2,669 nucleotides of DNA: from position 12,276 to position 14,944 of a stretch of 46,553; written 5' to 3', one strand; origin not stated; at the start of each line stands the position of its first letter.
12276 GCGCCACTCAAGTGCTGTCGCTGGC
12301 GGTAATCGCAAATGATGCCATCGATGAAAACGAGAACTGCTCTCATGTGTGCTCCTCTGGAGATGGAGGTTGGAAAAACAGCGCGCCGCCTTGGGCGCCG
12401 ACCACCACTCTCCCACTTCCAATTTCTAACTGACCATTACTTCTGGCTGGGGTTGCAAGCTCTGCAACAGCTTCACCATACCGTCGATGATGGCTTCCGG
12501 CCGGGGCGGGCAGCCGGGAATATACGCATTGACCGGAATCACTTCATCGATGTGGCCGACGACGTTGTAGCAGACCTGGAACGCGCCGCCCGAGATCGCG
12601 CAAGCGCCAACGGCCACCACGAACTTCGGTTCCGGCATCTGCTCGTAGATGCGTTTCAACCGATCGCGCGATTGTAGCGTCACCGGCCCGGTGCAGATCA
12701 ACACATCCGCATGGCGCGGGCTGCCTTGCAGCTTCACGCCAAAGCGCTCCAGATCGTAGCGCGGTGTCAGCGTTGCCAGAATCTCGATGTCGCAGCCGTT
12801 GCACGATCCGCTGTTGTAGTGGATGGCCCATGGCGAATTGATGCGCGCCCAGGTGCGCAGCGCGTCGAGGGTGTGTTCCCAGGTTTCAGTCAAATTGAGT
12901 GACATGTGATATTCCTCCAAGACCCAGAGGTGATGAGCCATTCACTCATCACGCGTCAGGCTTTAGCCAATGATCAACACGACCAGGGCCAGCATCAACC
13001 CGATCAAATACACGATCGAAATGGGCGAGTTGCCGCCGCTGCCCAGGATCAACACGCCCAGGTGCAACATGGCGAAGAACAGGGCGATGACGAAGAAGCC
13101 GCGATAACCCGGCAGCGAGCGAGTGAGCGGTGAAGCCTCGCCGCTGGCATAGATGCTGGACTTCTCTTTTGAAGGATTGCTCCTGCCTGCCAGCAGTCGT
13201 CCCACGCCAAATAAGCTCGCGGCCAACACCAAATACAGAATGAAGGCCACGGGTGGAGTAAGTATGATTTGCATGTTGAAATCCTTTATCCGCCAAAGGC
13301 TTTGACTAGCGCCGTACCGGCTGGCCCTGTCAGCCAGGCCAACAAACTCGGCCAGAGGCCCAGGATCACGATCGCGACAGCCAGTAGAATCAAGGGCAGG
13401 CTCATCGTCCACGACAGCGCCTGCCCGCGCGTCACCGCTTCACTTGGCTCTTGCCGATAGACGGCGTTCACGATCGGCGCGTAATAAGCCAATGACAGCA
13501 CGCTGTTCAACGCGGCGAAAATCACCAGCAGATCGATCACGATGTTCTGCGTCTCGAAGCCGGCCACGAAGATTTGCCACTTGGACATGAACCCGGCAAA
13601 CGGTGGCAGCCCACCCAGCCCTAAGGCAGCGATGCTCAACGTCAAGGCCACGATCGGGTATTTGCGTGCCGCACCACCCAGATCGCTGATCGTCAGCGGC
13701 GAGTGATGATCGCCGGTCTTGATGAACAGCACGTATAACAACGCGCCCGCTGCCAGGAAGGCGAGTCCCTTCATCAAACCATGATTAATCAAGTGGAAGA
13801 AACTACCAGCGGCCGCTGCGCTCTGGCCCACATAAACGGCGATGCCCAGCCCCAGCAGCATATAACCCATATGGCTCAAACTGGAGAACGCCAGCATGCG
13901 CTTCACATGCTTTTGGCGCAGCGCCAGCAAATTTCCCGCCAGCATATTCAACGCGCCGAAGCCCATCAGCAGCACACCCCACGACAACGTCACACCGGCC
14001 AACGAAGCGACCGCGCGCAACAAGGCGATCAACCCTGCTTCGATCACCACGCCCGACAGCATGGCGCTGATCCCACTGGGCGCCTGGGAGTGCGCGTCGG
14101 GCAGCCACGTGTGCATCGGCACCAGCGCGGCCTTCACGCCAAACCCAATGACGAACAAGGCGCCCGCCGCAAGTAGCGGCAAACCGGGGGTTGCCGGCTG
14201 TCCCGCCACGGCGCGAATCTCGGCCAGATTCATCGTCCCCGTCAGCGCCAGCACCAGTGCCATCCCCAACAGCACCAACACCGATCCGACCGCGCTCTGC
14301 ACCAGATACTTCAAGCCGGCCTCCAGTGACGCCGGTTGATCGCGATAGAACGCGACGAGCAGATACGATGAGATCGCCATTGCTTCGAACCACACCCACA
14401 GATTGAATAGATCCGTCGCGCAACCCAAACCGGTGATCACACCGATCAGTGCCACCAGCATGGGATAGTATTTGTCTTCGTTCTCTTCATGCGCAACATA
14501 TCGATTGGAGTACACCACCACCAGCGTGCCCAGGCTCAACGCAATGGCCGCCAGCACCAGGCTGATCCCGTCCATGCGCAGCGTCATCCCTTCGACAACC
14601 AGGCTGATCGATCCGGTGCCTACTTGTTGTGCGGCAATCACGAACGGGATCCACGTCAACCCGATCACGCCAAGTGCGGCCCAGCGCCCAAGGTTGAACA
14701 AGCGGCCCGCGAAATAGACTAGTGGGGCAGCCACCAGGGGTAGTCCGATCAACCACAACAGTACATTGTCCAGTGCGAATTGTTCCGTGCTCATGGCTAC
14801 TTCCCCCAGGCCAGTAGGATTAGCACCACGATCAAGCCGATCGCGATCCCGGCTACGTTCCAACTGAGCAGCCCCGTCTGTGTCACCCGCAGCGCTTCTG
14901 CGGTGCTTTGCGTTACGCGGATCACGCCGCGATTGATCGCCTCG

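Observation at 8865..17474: Complex-I-like 10-gene operon whose NuoD homolog is still a bona fide [NiFe] hydrogenase large subunit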

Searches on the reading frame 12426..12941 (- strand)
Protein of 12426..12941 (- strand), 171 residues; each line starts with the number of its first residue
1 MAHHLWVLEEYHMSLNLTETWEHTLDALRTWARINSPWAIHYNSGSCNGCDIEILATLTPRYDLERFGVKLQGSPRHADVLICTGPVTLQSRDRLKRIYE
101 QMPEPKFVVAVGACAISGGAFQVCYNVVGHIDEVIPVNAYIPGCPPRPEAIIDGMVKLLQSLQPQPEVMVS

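Call 4: search_protein_families(library=pfam, proteins=[window:12426-12941:-], max_evalue=0.01)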
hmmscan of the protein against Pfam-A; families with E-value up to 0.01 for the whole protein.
window:12426-12941:- (171 aa): 1 family
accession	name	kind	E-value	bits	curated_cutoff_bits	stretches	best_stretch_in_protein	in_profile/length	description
PF01058.29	Oxidored_q6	-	8.1e-35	119.8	27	1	47-158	1-128/128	NADH ubiquinone oxidoreductase, 20 Kd subunit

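Call 5: search_protein_families(library=ncbifam, proteins=[window:12426-12941:-], max_evalue=0.01)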
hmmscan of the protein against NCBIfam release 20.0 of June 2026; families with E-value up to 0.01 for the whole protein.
window:12426-12941:- (171 aa): 18 families
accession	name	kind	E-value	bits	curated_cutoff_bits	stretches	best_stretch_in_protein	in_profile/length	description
NF005012.1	PRK06411.1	subfamily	5.9e-51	172.3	116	1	20-164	19-160/166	NADH-quinone oxidoreductase subunit NuoB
TIGR01957.1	nuoB_fam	subfamily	1e-47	161.7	142.7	1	24-162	6-142/145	NADH-quinone oxidoreductase subunit B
NF011391.0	PRK14816.1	equivalog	4.2e-44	150.5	283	1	23-160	40-175/196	NADH-quinone oxidoreductase subunit B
NF011393.0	PRK14818.1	equivalog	2.4e-43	147.6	255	1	16-164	12-157/173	NADH dehydrogenase subunit B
NF011394.0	PRK14819.1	equivalog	3.3e-43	148.1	312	1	12-163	8-157/264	NADH-quinone oxidoreductase subunit B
NF011390.0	PRK14815.1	equivalog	1.9e-41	141.4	281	1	23-163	21-158/183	NADH dehydrogenase subunit B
NF011395.0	PRK14820.1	equivalog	2e-40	138.4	263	1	24-160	22-155/180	NADH-quinone oxidoreductase subunit B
NF011388.0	PRK14813.1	equivalog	2.6e-40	138.3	294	1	24-159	17-150/189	NADH dehydrogenase subunit B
NF009808.0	PRK13292.1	equivalog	4.6e-39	133.9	1156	1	23-161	13-148/791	NADH-quinone oxidoreductase subunit B/C/D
NF011389.0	PRK14814.1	equivalog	1.4e-36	126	285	1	24-165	22-160/186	NADH dehydrogenase subunit B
NF011392.0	PRK14817.1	equivalog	2.4e-36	125.1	271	1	30-166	31-164/182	NADH-quinone oxidoreductase subunit B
TIGR03294.1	FrhG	equivalog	2.3e-10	40.6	245.5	1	78-161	51-143/228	coenzyme F420 hydrogenase subunit gamma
NF045875.1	F420_non_VhuG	exception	5.7e-07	29.1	450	1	126-165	131-170/286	F420-non-reducing hydrogenase subunit VhuG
NF040831.1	sulfhyd_ShyD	equivalog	0.00075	19.2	460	0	46-120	10-89/240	NAD(P)-dependent hydrogenase/sulfhydrogenase 2 subunit delta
NF007779.0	PRK10468.1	equivalog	0.0012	17.9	659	1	99-159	142-206/372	hydrogenase 2 small subunit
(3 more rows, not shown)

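Call 84: search_solved_structures(query=window:12426-12905:-, max_evalue=1e-28)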
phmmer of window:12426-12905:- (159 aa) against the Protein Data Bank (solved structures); distinct sequences matched with E-value up to 1e-28: 43.
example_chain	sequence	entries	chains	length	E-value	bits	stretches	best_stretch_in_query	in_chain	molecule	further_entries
6cfw_J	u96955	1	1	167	3.7e-53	182.7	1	23-151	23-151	Probable membrane-bound hydrogenase subunit mbhJ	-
6hum_K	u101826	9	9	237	5.6e-39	136.6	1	13-150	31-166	NAD(P)H-quinone oxidoreductase subunit K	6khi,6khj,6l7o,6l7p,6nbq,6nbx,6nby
7eu3_K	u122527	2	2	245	6.9e-39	136.3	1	11-150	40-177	NAD(P)H-quinone oxidoreductase subunit K, chloroplastic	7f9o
7wfg_K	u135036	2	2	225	9.7e-39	135.8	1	11-150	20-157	NAD(P)H-quinone oxidoreductase subunit K, chloroplastic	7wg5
9grx_K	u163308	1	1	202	2.8e-38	134.3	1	12-150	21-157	NAD(P)H-quinone oxidoreductase subunit K, chloroplastic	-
7z0s_G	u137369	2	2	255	8.5e-37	129.5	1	24-150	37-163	Formate hydrogenlyase subunit 7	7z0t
6g2j_B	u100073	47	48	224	1.4e-36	128.8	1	12-153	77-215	NADH dehydrogenase [ubiquinone] iron-sulfur protein 7, mitochondrial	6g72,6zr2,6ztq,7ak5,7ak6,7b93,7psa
5xtb_C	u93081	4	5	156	1.4e-36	128.8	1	13-152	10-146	NADH dehydrogenase [ubiquinone] iron-sulfur protein 7, mitochondrial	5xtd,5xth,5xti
9ti4_E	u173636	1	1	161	1.5e-36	128.7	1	12-152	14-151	NADH dehydrogenase [ubiquinone] iron-sulfur protein 7, mitochondrial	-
7zd6_6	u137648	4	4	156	1.8e-36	128.4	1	13-152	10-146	NADH dehydrogenase [ubiquinone] iron-sulfur protein 7, mitochondrial | Complex I-20kD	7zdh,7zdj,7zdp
9w2u_B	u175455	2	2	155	1.8e-36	128.4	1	13-152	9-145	NADH dehydrogenase [ubiquinone] iron-sulfur protein 7, mitochondrial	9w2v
7v2c_C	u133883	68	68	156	1.8e-36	128.4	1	13-152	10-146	NADH dehydrogenase [ubiquinone] iron-sulfur protein 7,mitochondrial | NADH dehydrogenase [ubiquinone] iron-sulfur protein 7, mitochondrial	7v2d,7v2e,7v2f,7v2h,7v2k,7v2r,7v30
7zeb_6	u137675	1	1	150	1.9e-36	128.3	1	13-152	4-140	NADH dehydrogenase [ubiquinone] iron-sulfur protein 7, mitochondrial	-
5lc5_B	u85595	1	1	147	2.1e-36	128.2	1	13-151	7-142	NADH dehydrogenase [ubiquinone] iron-sulfur protein 7, mitochondrial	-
5ldw_B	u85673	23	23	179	2.5e-36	127.9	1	12-152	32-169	NADH dehydrogenase [ubiquinone] iron-sulfur protein 7, mitochondrial | Mitochondrial complex I, PSST subunit | NADH:ubiquinone oxidoreductase core subunit S7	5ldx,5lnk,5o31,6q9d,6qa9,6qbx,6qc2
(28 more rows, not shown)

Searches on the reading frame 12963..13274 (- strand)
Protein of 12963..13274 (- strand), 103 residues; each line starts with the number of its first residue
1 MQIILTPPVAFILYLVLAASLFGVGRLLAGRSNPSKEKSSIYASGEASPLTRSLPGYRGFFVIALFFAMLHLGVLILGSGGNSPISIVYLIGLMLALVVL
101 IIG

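Call 4: search_protein_families(library=pfam, proteins=[window:12963-13274:-], max_evalue=0.01)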
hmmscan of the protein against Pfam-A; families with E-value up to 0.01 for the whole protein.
window:12963-13274:- (103 aa): 1 family
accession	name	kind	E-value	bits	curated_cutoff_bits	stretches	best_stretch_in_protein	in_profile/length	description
PF00507.24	Oxidored_q4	-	0.001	19.6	23.3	1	22-102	5-86/99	NADH-ubiquinone/plastoquinone oxidoreductase, chain 3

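Call 5: search_protein_families(library=ncbifam, proteins=[window:12963-13274:-], max_evalue=0.01)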
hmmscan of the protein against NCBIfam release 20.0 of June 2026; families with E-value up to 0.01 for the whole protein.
window:12963-13274:- (103 aa): 1 family
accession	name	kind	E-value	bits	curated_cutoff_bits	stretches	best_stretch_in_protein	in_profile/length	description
NF005839.0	PRK07756.1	equivalog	0.0029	17.8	163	1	10-103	15-109/122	NADH-quinone oxidoreductase subunit A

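Call 49: search_solved_structures(query=window:12963-13274:-, max_evalue=1, show_alignments=2)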
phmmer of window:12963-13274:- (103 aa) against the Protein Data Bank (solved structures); distinct sequences matched with E-value up to 1: 2.
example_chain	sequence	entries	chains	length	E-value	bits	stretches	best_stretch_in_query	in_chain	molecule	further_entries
7zm7_3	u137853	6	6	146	0.028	18.1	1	10-97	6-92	NADH-ubiquinone oxidoreductase chain 3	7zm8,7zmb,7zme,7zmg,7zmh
5aei_A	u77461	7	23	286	0.58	13.9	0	77-101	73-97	DESIGNED ARMADILLO REPEAT PROTEIN YIIIM5AII | YIIIM5AII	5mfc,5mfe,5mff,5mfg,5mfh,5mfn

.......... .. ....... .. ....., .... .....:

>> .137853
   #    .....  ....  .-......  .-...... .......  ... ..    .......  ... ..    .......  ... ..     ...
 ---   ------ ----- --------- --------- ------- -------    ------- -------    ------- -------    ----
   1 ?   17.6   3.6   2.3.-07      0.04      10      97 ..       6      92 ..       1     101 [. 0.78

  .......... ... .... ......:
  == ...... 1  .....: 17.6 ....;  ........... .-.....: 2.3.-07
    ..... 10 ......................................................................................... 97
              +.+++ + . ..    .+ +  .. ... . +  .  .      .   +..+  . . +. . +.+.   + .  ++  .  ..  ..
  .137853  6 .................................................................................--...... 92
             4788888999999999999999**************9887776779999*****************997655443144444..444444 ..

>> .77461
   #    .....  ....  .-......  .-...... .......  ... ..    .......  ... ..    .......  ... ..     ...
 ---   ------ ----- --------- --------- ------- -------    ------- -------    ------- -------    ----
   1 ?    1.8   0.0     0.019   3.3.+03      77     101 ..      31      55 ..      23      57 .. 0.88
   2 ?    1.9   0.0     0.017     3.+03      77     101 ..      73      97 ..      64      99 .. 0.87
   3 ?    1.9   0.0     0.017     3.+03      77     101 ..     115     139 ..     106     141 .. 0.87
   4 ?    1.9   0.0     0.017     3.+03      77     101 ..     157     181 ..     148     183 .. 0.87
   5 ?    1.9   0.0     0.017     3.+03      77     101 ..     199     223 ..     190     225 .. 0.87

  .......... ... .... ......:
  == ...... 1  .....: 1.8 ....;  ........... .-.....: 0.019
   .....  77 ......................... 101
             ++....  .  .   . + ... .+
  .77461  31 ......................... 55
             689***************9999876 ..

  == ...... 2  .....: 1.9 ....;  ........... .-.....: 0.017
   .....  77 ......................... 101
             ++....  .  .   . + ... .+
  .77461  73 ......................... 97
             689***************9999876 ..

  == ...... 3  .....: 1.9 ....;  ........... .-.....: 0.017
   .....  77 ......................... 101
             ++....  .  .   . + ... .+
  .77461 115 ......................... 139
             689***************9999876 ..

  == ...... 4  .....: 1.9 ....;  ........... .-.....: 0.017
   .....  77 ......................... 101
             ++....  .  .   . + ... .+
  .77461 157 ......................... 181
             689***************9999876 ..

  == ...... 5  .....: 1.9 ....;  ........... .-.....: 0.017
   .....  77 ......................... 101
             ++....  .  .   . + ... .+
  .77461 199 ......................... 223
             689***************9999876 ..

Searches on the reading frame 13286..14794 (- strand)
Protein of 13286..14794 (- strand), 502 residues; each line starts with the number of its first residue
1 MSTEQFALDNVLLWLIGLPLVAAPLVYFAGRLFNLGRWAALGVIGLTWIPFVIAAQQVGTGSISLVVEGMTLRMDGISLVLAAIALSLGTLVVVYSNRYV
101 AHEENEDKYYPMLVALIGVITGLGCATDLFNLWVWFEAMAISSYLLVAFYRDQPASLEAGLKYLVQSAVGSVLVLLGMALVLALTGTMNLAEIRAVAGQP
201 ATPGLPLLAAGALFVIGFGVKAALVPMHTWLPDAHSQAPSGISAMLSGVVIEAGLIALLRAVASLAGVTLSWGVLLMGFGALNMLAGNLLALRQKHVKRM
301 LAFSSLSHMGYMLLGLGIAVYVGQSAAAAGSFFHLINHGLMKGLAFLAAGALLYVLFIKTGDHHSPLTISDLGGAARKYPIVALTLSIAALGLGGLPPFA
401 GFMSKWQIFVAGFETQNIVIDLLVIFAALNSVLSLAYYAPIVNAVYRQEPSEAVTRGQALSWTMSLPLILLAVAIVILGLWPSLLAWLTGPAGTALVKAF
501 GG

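Call 4: search_protein_families(library=pfam, proteins=[window:13286-14794:-], max_evalue=0.01)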
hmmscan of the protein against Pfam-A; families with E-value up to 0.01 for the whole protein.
window:13286-14794:- (502 aa): 3 families
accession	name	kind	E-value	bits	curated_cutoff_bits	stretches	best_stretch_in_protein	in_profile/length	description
PF00361.26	Proton_antipo_M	-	3.5e-66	223.8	21.5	1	126-427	1-290/294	NADH:quinone oxidoreductase/Mrp antiporter, TM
PF00662.26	Proton_antipo_N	-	4.7e-06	26.9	24.5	1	70-110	11-51/51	NADH-Ubiquinone oxidoreductase (complex I), chain 5 N-terminus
PF10125.14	NADHdeh_related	-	0.00015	21.7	27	1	104-218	64-172/218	NADH dehydrogenase I, subunit N related protein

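Call 5: search_protein_families(library=ncbifam, proteins=[window:13286-14794:-], max_evalue=0.01)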
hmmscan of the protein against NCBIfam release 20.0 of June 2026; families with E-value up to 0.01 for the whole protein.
window:13286-14794:- (502 aa): 75 families (the best 25 are shown)
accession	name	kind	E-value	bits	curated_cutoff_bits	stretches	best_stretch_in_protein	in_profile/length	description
NF006240.0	PRK08376.1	subfamily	7.3e-81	272.6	662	1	71-498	85-509/521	putative monovalent cation/H+ antiporter subunit D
TIGR01770.1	NDH_I_N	subfamily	9.9e-70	235.8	332.6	1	66-485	64-471/472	NADH-quinone oxidoreductase subunit NuoN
NF006241.0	PRK08377.1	equivalog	1.4e-69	235.4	645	1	72-489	74-470/494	NADH dehydrogenase subunit N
NF005086.0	PRK06521.1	equivalog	2.4e-67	227.9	667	1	49-498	52-508/669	hydrogenase 4 subunit B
NF006419.0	PRK08668.1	equivalog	7.6e-65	219.8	617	1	12-486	4-471/613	NADH dehydrogenase subunit M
TIGR01972.1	NDH_I_M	subfamily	2e-64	218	263.8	1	14-498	3-484/486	NADH-quinone oxidoreductase subunit M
NF005097.0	PRK06525.1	equivalog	4.2e-64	217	430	1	68-476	68-469/480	hydrogenase 4 subunit D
NF009306.0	PRK12663.1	equivalog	8.4e-59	199.7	542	1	69-496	70-481/498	Na+/H+ antiporter subunit D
NF004442.0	PRK05777.1-5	equivalog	6.7e-58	196.8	523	1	51-487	51-472/483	NADH-quinone oxidoreductase subunit NuoN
NF005818.0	PRK07691.1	equivalog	5.5e-56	190.6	586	1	9-487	3-474/496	Na+/H+ antiporter subunit D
NF009287.0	PRK12647.1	equivalog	3.2e-55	188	937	1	70-495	70-481/773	putative monovalent cation/H+ antiporter subunit A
NF009308.0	PRK12665.1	equivalog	5.5e-55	186.9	585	1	16-455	13-447/531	Na+/H+ antiporter subunit D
NF004440.0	PRK05777.1-3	equivalog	3.1e-54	184.6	519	1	46-479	42-459/477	NADH-quinone oxidoreductase subunit NuoN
NF009305.0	PRK12662.1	equivalog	6.2e-54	183.6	700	1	69-486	69-480/492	putative monovalent cation/H+ antiporter subunit D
NF005141.0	PRK06590.1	equivalog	4.6e-53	181.1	556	1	69-481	74-467/615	NADH-quinone oxidoreductase subunit L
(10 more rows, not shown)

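Call 46: search_solved_structures(query=window:13286-14794:-, max_evalue=1e-40)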
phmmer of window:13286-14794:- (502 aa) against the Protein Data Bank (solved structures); distinct sequences matched with E-value up to 1e-40: 4.
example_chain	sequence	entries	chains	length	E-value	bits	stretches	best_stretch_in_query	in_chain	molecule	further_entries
6cfw_H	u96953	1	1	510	3.5e-63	217.7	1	75-484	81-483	Monovalent cation/H+ antiporter subunit D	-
6u8y_H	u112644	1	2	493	7.4e-46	160.6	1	15-498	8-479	NADH dehydrogenase subunit N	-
6hum_F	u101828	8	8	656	5.6e-42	147.8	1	70-480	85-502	NADH dehydrogenase subunit 5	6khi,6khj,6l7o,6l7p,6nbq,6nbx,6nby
7qru_D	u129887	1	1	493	2.6e-41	145.6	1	10-480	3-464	Na+/H+ antiporter subunit D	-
